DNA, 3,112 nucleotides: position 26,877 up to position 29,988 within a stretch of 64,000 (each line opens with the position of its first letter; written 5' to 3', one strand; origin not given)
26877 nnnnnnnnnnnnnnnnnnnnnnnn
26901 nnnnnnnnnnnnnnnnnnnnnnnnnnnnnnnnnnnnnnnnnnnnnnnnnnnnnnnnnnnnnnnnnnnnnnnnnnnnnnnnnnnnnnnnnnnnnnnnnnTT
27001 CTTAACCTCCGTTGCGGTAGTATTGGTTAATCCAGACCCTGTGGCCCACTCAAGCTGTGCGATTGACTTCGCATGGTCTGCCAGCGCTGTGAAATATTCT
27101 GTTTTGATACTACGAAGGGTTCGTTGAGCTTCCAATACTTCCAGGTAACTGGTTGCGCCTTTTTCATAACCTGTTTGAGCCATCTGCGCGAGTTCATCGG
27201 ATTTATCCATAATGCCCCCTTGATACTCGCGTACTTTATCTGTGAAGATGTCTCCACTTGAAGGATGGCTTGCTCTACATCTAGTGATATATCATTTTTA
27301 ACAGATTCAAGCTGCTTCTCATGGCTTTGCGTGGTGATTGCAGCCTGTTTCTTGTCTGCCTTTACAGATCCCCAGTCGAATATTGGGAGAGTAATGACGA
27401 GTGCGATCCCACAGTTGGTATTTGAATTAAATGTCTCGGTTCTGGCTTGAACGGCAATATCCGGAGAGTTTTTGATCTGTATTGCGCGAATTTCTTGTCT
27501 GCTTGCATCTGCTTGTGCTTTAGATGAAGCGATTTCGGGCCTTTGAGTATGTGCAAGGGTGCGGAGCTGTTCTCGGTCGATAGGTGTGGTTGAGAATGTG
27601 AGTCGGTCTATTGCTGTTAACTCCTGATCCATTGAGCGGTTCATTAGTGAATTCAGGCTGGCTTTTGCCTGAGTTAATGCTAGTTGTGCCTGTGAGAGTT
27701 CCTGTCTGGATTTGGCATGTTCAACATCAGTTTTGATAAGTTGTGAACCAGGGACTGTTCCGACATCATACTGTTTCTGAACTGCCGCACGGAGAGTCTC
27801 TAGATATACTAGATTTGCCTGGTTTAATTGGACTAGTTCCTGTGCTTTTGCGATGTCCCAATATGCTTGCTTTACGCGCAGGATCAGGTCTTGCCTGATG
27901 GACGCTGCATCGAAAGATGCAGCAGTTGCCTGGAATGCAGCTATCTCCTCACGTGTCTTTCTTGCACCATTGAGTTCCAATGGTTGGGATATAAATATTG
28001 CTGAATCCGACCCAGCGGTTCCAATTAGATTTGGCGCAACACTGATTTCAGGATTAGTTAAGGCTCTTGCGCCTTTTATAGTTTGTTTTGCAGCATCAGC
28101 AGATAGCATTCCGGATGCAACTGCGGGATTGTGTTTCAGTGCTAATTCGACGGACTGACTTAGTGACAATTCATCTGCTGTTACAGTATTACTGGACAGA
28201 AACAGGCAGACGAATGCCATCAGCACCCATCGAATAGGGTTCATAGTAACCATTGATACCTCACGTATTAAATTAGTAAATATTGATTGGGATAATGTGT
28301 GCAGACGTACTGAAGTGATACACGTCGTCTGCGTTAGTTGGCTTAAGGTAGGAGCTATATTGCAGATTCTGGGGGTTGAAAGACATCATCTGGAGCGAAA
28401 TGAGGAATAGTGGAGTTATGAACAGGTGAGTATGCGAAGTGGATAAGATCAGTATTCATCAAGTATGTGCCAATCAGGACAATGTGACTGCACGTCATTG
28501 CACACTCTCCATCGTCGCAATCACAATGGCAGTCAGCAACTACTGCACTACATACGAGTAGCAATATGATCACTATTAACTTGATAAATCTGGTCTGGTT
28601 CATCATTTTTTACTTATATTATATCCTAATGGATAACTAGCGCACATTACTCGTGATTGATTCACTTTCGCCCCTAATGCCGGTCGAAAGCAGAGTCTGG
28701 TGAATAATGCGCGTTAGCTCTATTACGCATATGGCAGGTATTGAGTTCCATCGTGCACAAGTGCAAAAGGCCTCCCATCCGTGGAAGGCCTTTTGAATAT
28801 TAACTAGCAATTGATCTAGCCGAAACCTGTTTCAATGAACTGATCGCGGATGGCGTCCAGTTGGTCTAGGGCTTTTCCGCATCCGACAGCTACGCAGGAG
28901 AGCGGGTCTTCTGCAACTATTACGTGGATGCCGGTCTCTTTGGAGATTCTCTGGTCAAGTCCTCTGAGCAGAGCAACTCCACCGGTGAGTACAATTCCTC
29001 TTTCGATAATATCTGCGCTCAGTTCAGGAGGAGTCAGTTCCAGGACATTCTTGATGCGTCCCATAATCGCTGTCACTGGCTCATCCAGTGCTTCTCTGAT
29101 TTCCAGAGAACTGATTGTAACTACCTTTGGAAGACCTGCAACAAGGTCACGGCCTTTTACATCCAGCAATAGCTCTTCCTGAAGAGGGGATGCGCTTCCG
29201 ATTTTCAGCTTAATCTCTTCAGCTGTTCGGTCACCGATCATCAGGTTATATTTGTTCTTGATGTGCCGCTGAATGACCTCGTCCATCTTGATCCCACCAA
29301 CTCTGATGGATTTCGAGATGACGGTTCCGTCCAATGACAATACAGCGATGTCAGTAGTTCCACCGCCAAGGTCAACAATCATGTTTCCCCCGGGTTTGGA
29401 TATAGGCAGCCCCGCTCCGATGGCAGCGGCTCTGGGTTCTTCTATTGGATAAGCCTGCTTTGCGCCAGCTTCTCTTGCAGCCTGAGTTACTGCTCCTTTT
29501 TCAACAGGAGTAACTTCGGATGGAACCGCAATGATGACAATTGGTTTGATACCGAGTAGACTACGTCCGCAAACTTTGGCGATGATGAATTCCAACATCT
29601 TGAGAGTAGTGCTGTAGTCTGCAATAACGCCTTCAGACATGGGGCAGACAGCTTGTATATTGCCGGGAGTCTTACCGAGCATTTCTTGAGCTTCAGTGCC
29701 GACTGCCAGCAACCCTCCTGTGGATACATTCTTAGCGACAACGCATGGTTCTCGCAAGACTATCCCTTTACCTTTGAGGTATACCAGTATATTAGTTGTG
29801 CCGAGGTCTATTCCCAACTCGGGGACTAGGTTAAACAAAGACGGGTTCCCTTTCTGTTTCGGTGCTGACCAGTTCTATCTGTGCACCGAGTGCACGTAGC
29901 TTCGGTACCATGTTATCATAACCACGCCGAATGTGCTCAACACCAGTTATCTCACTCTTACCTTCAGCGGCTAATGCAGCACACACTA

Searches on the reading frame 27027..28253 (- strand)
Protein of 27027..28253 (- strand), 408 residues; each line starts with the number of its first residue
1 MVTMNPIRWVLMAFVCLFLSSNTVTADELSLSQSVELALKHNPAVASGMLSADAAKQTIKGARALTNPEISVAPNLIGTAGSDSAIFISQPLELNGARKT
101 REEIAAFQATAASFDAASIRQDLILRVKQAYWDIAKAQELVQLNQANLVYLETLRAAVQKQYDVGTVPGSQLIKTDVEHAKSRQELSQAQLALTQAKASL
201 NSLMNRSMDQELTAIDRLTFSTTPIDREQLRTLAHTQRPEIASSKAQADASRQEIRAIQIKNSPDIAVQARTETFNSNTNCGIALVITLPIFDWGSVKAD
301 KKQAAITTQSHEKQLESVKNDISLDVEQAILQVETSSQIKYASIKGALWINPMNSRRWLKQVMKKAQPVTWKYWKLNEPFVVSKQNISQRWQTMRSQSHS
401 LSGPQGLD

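Call 19: search_protein_families(library=ncbifam, proteins=[window:27027-28253:-], max_evalue=0.00001)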
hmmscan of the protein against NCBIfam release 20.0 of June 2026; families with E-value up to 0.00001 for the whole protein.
window:27027-28253:- (408 aa): 6 families
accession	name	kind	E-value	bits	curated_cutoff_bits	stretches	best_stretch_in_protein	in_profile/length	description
TIGR01844.1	type_I_sec_TolC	subfamily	2.3e-27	96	225.15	1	29-338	3-332/414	TolC family outer membrane protein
TIGR01845.1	outer_NodT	subfamily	2.9e-12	46.2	210.05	1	31-317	59-371/460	efflux transporter outer membrane subunit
NF045679.1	DiMtlExpIhpA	equivalog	2.8e-11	42.7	650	1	21-296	23-306/424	divalent metal ion exporter subunit IhpA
NF007002.0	PRK09465.1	equivalog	4.2e-09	35.4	495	1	13-336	8-356/460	outer membrane channel protein TolC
NF047721.1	ToxDrgExpTdeA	equivalog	5.7e-06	25.5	550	1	87-304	125-350/455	toxin/drug exporter TdeA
NF033143.1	efflux_OM_AdeK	equivalog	7.1e-06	25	900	0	104-308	151-367/480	multidrug efflux RND transporter AdeIJK outer membrane channel subunit AdeK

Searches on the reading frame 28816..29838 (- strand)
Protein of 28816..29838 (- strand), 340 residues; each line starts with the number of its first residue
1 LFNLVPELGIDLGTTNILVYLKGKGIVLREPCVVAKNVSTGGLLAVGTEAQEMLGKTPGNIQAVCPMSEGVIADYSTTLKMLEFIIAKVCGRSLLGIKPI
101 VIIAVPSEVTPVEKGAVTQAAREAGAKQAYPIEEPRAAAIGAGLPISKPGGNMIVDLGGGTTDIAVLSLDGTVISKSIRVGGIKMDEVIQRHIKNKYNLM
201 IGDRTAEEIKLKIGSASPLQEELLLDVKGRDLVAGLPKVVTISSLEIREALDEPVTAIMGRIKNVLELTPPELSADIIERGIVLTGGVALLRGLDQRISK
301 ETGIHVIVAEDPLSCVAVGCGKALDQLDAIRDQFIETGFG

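Call 19: search_protein_families(library=ncbifam, proteins=[window:28816-29838:-], max_evalue=0.00001)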
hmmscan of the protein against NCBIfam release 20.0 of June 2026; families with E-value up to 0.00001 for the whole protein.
window:28816-29838:- (340 aa): 17 families
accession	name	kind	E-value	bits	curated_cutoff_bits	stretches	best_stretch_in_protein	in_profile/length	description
NF010539.0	PRK13927.1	subfamily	6.5e-137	456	293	1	6-334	7-336/339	rod shape-determining protein MreB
TIGR00904.1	mreB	subfamily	7e-128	426.4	365.75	1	7-331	4-333/334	MreB/Mrl family cell shape determining protein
NF010540.1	PRK13929.1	exception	8e-116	386.7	515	1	6-331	5-331/334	rod-share determining protein MreBH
NF040964.1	MamK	subfamily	5.5e-17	61.8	400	1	8-320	3-315/335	MamK family actin-like protein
TIGR01991.1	HscA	equivalog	3.7e-16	58.7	708.55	1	100-327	132-362/600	Fe-S protein assembly chaperone HscA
NF003520.0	PRK05183.1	subfamily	1.4e-15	56.8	620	1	100-328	152-383/621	Fe-S protein assembly chaperone HscA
TIGR01174.1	ftsA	equivalog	1.1e-12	47.8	175.85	1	150-309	196-345/371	cell division protein FtsA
NF002399.0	PRK01433.1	equivalog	2e-12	46.5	743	1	102-323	145-353/595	Fe-S protein assembly chaperone HscA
NF053558.1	BeeR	equivalog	4.8e-11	42.3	530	1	61-300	65-306/349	BeeR family actin-like protein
NF011660.0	PRK15080.1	equivalog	1.3e-10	41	182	1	68-194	65-185/277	ethanolamine utilization protein EutJ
TIGR02350.1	prok_dnaK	equivalog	1.8e-08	33.3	822.55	1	102-198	134-236/596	molecular chaperone DnaK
NF009946.0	PRK13410.1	equivalog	5.5e-08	31.5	1019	1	100-189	137-231/669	molecular chaperone DnaK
NF001413.0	PRK00290.1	equivalog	9.2e-08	30.9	648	1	102-196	137-235/625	molecular chaperone DnaK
NF009947.0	PRK13411.1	equivalog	4.6e-07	28.3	1002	1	102-194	137-235/662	molecular chaperone DnaK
TIGR01175.1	pilM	subfamily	4.9e-07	29.1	133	1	140-322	176-324/348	type IV pilus assembly protein PilM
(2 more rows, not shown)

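Call 42: find_encoding_contigs(protein=window:28819-29838:-, flank=10000, max_places=8)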
Protein seq(340 aa) (340 aa): 1 contig read that carries it; 1 place shown.
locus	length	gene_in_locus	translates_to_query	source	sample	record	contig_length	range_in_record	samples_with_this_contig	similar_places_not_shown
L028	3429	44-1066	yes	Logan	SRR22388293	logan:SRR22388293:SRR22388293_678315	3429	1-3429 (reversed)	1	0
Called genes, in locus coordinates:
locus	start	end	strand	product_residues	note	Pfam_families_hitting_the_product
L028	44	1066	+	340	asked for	PF06723:MreB_Mbl, PF00022:Actin (faint), PF00012:HSP70, PF11104:PilM_2 (faint), PF14450:FtsA (weak)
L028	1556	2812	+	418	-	PF02321:OEP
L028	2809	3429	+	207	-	?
